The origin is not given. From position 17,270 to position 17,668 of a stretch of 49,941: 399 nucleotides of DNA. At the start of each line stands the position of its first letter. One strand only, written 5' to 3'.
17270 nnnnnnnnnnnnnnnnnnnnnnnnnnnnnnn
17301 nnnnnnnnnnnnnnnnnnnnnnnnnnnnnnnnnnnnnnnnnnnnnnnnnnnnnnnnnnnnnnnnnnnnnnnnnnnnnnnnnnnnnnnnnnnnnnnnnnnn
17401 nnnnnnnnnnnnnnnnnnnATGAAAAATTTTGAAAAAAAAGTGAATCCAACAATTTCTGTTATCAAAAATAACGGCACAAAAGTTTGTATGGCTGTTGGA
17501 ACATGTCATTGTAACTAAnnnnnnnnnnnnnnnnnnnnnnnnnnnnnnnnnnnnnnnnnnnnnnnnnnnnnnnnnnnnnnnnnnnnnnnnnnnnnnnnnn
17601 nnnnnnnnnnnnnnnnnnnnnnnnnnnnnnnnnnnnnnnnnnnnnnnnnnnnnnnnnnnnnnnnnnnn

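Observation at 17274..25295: Operon 1: a tightly coupled 9-gene radical-SAM peptide-maturation system with an unusual gene set and no exporter, endoprotease or regulator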

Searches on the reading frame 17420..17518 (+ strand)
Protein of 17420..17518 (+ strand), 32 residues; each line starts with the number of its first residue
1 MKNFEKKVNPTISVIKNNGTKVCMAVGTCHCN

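Call 3: search_protein_families(library=pfam, proteins=[window:17420-17518:+], max_evalue=0.01)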
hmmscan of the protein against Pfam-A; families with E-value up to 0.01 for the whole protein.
window:17420-17518:+ (32 aa): 0 families

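Call 4: search_protein_families(library=ncbifam, proteins=[window:17420-17518:+], max_evalue=0.01)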
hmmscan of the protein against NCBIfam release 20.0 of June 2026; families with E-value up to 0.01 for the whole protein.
window:17420-17518:+ (32 aa): 0 families
